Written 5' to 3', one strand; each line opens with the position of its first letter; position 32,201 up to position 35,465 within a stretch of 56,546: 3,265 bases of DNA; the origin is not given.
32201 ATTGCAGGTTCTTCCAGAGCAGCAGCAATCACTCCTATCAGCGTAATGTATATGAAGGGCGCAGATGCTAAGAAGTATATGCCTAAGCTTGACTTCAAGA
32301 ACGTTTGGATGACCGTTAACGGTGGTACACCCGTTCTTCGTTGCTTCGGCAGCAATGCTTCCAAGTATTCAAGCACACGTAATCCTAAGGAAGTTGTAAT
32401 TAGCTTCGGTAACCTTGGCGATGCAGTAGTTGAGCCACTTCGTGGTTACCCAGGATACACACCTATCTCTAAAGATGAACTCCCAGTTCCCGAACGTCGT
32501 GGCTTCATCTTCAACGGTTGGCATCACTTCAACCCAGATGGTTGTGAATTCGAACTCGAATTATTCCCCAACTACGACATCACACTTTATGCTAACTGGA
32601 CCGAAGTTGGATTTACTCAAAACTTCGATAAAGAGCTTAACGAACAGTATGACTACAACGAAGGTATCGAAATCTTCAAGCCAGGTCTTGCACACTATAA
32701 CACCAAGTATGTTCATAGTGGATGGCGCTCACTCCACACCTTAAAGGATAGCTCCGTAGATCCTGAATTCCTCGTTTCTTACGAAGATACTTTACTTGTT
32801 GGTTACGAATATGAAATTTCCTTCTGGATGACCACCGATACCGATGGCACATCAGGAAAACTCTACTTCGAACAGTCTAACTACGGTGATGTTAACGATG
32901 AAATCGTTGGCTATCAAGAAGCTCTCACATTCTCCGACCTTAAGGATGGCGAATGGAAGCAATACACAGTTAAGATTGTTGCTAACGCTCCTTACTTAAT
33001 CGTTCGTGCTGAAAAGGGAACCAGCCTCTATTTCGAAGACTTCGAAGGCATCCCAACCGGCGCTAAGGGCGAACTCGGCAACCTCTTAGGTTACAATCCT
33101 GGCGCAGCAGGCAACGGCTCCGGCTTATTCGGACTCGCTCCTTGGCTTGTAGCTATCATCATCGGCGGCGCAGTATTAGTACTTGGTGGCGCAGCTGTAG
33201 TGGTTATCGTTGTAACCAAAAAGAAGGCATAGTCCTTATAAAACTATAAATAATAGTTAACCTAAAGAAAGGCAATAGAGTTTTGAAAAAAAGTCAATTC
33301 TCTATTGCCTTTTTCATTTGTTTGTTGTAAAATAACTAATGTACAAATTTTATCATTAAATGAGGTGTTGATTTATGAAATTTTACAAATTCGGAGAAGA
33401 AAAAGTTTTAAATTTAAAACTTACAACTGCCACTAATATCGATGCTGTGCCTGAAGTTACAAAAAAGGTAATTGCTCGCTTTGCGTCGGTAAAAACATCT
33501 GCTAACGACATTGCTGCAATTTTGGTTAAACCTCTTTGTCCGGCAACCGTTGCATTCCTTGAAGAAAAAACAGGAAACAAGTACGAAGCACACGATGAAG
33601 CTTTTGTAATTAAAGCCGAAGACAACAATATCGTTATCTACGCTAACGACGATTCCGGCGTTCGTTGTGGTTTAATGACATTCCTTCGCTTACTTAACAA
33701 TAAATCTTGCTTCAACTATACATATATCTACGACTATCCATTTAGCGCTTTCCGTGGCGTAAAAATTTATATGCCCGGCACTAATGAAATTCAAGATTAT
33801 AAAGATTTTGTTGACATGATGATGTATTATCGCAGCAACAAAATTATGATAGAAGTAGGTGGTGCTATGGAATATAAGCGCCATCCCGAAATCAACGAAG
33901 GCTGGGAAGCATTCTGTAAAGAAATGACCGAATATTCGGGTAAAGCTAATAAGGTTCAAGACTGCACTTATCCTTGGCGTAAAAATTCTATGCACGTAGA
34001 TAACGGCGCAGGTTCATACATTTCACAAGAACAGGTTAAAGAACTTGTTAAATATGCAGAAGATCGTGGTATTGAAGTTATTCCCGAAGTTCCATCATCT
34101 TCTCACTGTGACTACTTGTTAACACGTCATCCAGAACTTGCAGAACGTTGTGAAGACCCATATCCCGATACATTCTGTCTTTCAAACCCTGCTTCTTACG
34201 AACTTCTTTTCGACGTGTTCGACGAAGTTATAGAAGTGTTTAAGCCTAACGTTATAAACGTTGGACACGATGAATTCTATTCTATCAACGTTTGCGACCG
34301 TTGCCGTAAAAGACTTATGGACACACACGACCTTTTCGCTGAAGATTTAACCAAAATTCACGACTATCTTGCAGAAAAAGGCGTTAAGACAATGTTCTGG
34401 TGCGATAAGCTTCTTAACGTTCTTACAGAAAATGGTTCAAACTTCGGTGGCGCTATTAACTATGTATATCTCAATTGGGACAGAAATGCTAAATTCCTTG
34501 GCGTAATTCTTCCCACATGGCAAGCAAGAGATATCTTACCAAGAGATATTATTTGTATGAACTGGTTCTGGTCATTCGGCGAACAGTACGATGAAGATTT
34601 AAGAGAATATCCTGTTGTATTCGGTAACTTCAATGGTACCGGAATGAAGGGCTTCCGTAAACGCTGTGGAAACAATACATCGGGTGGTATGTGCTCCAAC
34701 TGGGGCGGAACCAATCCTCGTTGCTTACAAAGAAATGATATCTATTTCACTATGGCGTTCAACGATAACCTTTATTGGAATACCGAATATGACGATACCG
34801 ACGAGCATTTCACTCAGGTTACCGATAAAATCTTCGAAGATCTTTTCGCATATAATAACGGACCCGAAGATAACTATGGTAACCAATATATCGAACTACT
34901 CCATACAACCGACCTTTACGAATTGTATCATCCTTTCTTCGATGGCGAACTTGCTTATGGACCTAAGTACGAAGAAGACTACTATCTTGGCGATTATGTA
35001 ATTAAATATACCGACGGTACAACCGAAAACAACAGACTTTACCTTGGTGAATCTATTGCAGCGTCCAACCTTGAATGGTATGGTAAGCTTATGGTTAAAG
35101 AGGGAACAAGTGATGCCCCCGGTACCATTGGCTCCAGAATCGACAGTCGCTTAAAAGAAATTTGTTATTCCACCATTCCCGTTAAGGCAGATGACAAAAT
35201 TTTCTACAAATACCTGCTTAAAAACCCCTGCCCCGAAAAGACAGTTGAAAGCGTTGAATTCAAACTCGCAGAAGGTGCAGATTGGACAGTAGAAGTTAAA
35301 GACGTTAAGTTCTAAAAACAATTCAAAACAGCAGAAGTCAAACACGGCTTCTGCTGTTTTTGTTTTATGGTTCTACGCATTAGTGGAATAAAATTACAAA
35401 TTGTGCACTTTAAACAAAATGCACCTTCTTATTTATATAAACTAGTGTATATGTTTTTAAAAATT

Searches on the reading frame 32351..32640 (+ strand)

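Call 84: search_protein_families(library=pfam, proteins=[window:32351-32640:+], max_evalue=5)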
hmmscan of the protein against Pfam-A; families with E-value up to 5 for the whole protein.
window:32351-32640:+ (96 aa): 1 family
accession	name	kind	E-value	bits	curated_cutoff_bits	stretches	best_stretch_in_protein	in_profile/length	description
PF09479.16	Flg_new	-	0.0015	19.1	27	1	42-81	23-64/65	Listeria-Bacteroides repeat domain (List_Bact_rpt)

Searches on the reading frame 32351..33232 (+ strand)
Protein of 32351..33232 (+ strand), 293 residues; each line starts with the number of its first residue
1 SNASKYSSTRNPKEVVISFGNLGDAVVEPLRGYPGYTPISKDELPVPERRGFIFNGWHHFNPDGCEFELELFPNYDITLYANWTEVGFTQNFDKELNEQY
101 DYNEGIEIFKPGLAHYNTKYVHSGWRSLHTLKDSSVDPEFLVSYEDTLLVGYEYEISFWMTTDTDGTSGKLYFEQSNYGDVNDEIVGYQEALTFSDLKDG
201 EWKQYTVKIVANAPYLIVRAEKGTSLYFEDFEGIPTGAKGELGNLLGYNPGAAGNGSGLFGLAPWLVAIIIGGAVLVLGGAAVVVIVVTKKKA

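Call 19: search_protein_families(library=pfam, proteins=[window:32351-33232:+], max_evalue=1)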
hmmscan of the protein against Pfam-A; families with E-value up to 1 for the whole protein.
window:32351-33232:+ (293 aa): 2 families
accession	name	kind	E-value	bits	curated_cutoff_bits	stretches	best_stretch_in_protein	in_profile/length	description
PF09479.16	Flg_new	-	0.00083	19.9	27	1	43-81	24-64/65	Listeria-Bacteroides repeat domain (List_Bact_rpt)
PF02018.23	CBM_4_9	-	0.025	15.4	25.9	1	122-212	33-119/136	Carbohydrate binding domain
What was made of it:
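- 32393..33214 (+): g3 C-terminal region: Flg_new-like segment (about 32393-32605), CBM4/9-like beta-sandwich (about 32609-33055) and TM anchor (about 33131-33214). CBM_4_9 E=0.025 (call 19).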

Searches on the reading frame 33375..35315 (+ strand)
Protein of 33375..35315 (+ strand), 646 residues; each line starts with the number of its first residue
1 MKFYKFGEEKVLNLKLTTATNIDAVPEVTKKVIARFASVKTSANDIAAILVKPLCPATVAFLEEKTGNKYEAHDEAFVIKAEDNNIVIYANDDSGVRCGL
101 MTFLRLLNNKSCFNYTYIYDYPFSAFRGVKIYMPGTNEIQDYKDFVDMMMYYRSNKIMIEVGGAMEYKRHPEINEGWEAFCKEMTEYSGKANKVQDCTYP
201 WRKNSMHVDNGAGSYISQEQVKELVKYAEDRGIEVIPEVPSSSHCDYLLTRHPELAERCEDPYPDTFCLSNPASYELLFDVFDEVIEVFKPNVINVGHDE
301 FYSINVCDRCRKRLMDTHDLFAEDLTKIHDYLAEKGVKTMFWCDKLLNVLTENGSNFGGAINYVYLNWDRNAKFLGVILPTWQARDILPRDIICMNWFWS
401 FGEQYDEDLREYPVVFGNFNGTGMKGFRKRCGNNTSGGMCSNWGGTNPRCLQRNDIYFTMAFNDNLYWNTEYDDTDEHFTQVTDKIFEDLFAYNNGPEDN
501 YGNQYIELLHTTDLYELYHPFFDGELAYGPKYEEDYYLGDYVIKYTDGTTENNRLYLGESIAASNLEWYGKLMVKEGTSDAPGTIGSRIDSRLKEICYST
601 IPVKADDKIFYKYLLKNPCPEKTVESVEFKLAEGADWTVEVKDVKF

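Call 4: search_protein_families(library=pfam, proteins=[window:33375-35315:+], max_evalue=0.01)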
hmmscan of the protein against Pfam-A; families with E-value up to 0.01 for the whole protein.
window:33375-35315:+ (646 aa): 2 families
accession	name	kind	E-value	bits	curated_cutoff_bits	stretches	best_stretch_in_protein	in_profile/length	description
PF00728.28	Glyco_hydro_20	-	2.2e-20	73.8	22.3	1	140-350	18-227/348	Glycosyl hydrolase family 20, catalytic domain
PF02838.20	Glyco_hydro_20b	-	0.00024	22.3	26.1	1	14-118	18-121/124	Glycosyl hydrolase family 20, domain 2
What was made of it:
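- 33375..35315 (+): g4: 646-aa GH20 beta-N-acetylhexosaminidase-like enzyme with a GH20b-like N-domain, a catalytic domain at aa 140-350 containing GHDE, and an unassigned C-terminal region of about 300 aa. It has no signal peptide. It is the most conserved gene of the block. Pfam GH20, 73.8 bits (call 4).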

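Call 12: search_protein_families(library=ncbifam, proteins=[window:33375-35315:+], max_evalue=0.1)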
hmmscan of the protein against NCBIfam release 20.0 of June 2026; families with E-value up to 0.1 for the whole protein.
window:33375-35315:+ (646 aa): 3 families
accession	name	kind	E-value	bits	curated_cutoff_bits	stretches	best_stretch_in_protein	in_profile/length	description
NF041654.1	GlcNAcase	equivalog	2e-06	26.6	1000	1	67-163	87-180/732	beta-N-acetylglucosaminidase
TIGR00387.1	glcD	equivalog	0.013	14.4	567.9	1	20-70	168-218/413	glycolate oxidase subunit GlcD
NF049878.1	AlphGalctur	equivalog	0.015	13.4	1300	1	60-131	71-143/901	alpha-d-galacturonidase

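Call 20: search_solved_structures(query=window:33375-35315:+, max_evalue=0.01)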
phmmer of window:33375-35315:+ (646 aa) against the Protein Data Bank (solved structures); distinct sequences matched with E-value up to 0.01: 68 (the best 60 are shown).
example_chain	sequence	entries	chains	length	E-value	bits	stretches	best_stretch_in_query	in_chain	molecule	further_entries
4pys_A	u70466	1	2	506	5.4e-16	61.3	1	214-346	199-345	beta-N-acetylhexosaminidase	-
6yhh_A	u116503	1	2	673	4.3e-14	55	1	213-258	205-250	Beta-N-acetylglucosaminidase-like protein Glycoside hydrolase family 20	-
8bal_A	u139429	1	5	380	1.3e-13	53.4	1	169-365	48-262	Beta-N-acetylhexosaminidase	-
6q63_A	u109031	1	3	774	1.8e-13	52.9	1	73-314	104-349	Beta-hexosaminidase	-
9fym_A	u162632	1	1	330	4.5e-12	48.3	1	217-406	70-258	Glycoside hydrolase family 20 catalytic domain-containing protein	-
9fyl_A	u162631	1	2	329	4.8e-12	48.2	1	217-406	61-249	Glycoside hydrolase family 20 catalytic domain-containing protein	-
8qk1_A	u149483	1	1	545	2.5e-11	45.9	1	207-344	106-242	beta-N-acetylhexosaminidase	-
6ezr_A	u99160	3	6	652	2.2e-10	42.7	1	74-301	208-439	Beta-N-acetylglucosaminidase Nag2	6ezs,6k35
8bbl_A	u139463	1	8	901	2.5e-10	42.5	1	74-344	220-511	Beta-N-acetylhexosaminidase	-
6ezt_A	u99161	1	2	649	2e-09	39.6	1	74-301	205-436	Beta-N-acetylglucosaminidase Nag2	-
8pxu_A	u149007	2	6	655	3e-09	39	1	176-302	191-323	Beta-N-acetylhexosaminidase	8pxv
8pxt_A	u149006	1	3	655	1.2e-08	36.9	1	176-301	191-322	Beta-N-acetylhexosaminidase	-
6je8_A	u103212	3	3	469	4.5e-08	35.1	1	120-344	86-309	Beta-N-acetylhexosaminidase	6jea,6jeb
4h04_A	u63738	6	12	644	5e-08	34.9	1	212-349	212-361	Lacto-N-biosidase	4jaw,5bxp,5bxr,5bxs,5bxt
7dup_A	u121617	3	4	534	1.1e-07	33.8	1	212-337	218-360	Beta-N-acetylhexosaminidase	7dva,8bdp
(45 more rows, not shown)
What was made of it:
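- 33375..35315 (+): PDB GH20 hits down to 5e-16 (call 20).
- On GH20 (g4): GH20 structures are hit down to 5e-16 (call 20).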

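Call 27: find_related_loci(query=A2, collection=genome_contigs, flank=10000)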
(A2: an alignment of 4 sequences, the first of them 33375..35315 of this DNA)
Query A2 (646 aa) in genome_contigs; peptide patterns used: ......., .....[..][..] (x = any residue, [..] = any of these).
157 stretches matched a pattern; 6 encode a relative of the query (tblastn E <= 1e-3); 6 distinct loci.
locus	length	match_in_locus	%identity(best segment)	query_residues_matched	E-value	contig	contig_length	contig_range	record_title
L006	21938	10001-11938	91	1-646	0e+0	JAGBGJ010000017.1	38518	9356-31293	MAG: Clostridia bacterium isolate RGIG9094 Water_deer_Rectum.Co__c315491, whole genome shotgun sequence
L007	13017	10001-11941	66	1-646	0e+0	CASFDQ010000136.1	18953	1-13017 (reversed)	uncultured bacterium isolate CO.B23.metabat-bins.112 genome assembly, contig: CO.B23.metabat-bins.112.fa_k141_17665954,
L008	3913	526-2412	53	12-644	0e+0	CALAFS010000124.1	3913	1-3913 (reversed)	MAG TPA_asm: uncultured Clostridia bacterium isolate SRR1747055_bin.21_CONCOCT_v1.1_MAG genome assembly, contig: ERZ8082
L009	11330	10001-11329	60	20-466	0e+0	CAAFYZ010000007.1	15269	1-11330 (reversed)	MAG TPA_asm: Clostridia bacterium, isolate HGM12654, WGS project CAAFYZ010000000 data, contig: SRS475967_92_k119_23059,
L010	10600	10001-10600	91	1-200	2e-118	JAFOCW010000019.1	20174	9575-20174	MAG: Clostridia bacterium isolate RGIG352 Dairy_cattle_Colon-3__c300961, whole genome shotgun sequence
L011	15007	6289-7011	23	118-362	3e-13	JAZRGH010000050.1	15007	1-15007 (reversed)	MAG: Alistipes sp. isolate T1900045491_YK20190185.MAGScoT_cleanbin_000028 SGB_7384_k141_586947, whole genome shotgun seq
